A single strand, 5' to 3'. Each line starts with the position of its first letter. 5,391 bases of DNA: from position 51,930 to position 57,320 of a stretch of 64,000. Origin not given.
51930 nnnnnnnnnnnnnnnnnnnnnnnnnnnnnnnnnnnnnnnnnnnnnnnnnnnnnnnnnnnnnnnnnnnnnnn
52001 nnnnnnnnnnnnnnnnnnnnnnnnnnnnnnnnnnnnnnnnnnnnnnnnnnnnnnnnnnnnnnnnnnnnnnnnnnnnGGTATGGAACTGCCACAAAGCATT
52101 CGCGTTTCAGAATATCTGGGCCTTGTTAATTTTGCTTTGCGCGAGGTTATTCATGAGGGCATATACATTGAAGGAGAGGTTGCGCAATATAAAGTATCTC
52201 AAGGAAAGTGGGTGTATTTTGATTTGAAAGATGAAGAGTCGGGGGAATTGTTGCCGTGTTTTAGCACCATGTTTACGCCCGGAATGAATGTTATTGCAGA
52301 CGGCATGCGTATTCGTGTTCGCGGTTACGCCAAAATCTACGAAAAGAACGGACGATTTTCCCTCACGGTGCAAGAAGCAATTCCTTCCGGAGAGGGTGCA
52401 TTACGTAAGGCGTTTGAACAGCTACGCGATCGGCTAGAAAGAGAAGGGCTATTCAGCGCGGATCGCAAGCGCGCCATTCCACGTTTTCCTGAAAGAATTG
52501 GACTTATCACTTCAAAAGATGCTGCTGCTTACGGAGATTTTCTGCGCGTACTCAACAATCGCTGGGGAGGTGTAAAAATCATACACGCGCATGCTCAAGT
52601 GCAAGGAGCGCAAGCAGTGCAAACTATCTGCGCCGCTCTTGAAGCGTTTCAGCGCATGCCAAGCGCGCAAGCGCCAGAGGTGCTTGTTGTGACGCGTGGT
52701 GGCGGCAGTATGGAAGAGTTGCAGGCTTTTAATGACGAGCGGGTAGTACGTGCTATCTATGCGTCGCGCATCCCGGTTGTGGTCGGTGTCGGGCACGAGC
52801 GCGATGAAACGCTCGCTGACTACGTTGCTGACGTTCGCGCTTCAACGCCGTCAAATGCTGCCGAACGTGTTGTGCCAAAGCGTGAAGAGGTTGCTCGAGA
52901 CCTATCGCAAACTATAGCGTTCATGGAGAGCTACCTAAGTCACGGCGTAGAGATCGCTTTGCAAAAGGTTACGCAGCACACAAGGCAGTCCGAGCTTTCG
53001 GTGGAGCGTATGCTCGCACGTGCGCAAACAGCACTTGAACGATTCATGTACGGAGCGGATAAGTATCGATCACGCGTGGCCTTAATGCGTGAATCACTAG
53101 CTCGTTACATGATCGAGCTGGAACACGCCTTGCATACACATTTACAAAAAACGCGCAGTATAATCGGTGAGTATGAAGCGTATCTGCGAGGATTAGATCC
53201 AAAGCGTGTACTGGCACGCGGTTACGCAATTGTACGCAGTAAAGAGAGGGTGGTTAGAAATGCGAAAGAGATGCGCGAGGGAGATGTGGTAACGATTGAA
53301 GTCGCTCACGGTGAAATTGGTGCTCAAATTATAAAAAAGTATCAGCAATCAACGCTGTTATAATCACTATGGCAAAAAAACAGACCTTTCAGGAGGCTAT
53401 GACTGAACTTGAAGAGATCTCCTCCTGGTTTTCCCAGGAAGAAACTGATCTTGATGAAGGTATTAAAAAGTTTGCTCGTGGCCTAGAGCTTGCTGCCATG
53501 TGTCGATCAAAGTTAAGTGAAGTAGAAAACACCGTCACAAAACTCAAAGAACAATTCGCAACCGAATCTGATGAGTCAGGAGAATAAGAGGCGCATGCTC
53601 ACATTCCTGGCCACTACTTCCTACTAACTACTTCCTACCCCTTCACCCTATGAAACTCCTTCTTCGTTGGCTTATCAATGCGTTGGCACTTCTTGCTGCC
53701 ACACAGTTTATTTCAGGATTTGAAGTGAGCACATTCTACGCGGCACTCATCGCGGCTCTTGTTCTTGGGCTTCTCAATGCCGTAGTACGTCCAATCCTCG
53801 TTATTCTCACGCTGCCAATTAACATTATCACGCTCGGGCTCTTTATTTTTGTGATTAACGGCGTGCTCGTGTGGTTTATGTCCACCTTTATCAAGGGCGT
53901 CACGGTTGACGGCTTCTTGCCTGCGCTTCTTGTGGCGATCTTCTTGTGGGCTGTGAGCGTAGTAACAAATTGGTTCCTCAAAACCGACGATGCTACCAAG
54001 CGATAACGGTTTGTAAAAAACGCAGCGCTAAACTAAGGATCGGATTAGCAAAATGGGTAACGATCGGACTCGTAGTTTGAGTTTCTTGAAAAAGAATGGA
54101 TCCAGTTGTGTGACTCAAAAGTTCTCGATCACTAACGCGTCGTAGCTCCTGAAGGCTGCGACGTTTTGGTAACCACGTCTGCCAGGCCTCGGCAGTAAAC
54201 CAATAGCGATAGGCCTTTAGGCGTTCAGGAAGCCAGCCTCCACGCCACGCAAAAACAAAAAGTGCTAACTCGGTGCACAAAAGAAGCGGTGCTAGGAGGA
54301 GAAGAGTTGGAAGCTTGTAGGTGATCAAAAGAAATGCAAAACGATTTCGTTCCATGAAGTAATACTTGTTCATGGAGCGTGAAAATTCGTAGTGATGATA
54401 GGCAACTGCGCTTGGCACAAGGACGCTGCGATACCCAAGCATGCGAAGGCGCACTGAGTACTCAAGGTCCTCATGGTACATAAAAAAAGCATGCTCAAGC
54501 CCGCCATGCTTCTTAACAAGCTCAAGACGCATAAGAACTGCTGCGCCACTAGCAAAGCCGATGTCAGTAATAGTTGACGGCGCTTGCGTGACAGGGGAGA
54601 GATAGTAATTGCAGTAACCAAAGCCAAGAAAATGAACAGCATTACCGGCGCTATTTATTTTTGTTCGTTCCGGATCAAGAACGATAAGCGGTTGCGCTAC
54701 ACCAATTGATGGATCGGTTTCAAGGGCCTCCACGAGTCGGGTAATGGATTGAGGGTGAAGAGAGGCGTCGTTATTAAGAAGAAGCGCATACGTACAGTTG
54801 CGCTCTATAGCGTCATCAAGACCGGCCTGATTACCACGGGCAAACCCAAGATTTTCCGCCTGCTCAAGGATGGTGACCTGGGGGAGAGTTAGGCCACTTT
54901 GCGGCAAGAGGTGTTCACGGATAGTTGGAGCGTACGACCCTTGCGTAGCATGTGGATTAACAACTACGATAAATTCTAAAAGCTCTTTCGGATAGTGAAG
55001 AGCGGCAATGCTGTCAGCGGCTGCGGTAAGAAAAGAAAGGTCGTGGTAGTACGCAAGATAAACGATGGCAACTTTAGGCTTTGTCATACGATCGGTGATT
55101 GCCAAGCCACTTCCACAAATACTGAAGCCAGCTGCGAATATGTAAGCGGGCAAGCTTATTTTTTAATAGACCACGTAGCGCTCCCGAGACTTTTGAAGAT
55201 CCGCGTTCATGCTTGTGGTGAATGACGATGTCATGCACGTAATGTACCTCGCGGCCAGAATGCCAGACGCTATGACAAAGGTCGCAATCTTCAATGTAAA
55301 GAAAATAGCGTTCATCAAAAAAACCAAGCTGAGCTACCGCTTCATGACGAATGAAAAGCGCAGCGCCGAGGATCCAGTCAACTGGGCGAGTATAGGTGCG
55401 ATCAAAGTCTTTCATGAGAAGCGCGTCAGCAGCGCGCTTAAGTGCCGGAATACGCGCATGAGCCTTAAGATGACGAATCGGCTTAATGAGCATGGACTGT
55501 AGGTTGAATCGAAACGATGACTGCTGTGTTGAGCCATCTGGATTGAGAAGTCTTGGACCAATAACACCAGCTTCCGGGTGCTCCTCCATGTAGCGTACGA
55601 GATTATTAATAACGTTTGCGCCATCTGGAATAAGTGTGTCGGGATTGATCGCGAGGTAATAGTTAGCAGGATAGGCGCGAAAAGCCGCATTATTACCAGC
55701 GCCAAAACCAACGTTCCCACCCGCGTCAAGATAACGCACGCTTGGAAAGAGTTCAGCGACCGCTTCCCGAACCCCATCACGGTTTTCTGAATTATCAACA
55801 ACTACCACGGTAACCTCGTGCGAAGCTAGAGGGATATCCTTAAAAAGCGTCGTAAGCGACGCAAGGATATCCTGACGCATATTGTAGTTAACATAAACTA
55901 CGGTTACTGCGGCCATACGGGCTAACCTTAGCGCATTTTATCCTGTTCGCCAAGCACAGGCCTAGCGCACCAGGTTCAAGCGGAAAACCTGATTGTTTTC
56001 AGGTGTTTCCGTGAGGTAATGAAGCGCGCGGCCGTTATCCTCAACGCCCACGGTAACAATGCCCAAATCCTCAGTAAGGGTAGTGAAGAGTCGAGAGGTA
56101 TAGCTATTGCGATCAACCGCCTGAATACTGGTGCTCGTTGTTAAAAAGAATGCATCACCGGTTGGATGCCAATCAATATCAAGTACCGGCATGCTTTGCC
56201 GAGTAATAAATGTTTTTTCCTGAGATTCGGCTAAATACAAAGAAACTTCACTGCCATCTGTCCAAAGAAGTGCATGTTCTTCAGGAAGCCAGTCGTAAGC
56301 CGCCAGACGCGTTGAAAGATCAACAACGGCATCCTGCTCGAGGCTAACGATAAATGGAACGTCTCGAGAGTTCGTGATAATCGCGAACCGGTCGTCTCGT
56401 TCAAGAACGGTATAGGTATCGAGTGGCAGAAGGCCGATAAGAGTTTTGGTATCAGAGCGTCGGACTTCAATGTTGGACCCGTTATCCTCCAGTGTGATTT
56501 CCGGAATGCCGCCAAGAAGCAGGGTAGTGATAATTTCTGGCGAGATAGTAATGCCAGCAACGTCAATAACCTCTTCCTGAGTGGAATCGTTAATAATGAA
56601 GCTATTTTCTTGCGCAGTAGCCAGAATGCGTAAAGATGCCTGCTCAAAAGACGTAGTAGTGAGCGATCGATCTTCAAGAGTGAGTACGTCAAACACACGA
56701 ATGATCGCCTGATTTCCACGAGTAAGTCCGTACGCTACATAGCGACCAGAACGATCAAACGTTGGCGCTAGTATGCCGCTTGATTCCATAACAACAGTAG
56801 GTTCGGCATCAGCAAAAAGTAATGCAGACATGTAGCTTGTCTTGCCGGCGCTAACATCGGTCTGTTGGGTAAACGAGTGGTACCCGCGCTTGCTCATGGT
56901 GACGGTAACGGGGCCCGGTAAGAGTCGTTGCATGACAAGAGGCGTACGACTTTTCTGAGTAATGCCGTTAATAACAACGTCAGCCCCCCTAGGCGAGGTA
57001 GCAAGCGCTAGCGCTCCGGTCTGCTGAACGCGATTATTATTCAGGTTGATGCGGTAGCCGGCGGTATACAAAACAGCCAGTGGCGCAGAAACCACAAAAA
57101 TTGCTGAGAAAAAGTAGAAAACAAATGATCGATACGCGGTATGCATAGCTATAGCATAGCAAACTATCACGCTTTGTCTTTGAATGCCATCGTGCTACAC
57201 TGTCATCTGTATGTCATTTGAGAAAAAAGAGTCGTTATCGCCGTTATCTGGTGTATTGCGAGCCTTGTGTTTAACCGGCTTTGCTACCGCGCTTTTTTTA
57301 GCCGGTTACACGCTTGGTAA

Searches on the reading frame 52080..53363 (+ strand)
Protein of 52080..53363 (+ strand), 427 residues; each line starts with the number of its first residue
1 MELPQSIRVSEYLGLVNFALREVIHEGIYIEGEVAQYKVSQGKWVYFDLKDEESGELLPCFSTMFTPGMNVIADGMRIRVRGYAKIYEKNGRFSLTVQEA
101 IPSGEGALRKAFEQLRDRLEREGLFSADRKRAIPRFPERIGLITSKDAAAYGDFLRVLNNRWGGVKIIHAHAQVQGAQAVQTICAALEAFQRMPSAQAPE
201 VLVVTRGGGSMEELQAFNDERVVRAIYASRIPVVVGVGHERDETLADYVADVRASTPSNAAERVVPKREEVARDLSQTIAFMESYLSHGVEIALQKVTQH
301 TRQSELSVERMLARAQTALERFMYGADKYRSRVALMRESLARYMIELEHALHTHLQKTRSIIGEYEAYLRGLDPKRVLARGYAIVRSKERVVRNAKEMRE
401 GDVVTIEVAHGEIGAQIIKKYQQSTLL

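Call 20: search_protein_families(library=pfam, proteins=[window:52080-53363:+], max_evalue=0.001)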
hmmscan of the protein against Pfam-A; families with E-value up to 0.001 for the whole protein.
window:52080-53363:+ (427 aa): 3 families
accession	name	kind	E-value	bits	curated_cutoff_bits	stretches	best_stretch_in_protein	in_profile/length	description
PF02601.20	Exonuc_VII_L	-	2.5e-80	270.8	35.9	1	124-415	1-314/315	Exonuclease VII, large subunit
PF13742.12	tRNA_anti_2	-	5.1e-13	49.5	27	1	8-99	2-93/95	OB-fold nucleic acid binding domain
PF01336.31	tRNA_anti-codon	-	2.4e-05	24.6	27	1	30-100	3-72/75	OB-fold nucleic acid binding domain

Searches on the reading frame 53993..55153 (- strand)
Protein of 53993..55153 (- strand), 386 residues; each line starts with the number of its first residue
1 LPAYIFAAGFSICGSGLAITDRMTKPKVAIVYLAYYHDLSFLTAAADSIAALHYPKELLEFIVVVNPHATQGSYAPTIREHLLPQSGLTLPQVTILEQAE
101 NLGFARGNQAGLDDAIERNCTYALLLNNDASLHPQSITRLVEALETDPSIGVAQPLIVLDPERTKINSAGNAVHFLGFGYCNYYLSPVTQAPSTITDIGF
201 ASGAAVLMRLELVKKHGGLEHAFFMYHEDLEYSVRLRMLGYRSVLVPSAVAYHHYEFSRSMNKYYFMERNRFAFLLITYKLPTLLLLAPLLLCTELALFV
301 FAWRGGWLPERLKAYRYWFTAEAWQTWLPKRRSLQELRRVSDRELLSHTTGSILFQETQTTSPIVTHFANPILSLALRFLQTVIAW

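Call 20: search_protein_families(library=pfam, proteins=[window:53993-55153:-], max_evalue=0.001)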
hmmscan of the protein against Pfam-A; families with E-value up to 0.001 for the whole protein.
window:53993-55153:- (386 aa): 4 families
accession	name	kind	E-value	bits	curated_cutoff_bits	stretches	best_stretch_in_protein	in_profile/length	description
PF13641.12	Glyco_tranf_2_3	-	5.4e-10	40.1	27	1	34-271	8-226/230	Glycosyltransferase like family 2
PF13632.12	Glyco_trans_2_3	-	8.5e-10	39.2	27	1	123-302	2-189/198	Glycosyl transferase family group 2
PF00535.33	Glycos_transf_2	-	1.3e-07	32.2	23.3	1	35-216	6-167/168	Glycosyl transferase family 2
PF13506.12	Glyco_transf_21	-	1.4e-05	25.1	21.7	1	124-256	35-157/174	Glycosyl transferase family 21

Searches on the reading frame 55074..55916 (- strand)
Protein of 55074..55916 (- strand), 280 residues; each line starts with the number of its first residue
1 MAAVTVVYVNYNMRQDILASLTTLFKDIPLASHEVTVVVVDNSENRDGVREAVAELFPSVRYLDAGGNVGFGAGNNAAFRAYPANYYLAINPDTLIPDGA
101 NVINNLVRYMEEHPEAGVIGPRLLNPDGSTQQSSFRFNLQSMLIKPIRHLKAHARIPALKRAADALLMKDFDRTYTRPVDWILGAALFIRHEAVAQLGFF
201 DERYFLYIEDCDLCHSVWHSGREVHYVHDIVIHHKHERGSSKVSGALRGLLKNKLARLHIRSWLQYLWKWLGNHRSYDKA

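Call 20: search_protein_families(library=pfam, proteins=[window:55074-55916:-], max_evalue=0.001)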
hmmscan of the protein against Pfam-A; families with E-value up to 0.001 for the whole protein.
window:55074-55916:- (280 aa): 3 families
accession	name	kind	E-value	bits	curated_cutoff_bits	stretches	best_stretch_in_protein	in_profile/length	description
PF00535.33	Glycos_transf_2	-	1.5e-11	45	23.3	1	5-136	1-129/168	Glycosyl transferase family 2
PF13641.12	Glyco_tranf_2_3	-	2.3e-07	31.5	27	1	4-238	3-215/230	Glycosyltransferase like family 2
PF13632.12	Glyco_trans_2_3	-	6e-07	29.9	27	1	170-239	61-128/198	Glycosyl transferase family group 2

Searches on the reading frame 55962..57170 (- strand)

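Call 20: search_protein_families(library=pfam, proteins=[window:55962-57170:-], max_evalue=0.001)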
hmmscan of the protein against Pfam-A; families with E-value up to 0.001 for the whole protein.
window:55962-57170:- (402 aa): 1 family
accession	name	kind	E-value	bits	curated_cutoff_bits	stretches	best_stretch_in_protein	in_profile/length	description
PF08308.17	PEGA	-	8.6e-07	29.2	20.8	1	52-112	2-61/71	PEGA domain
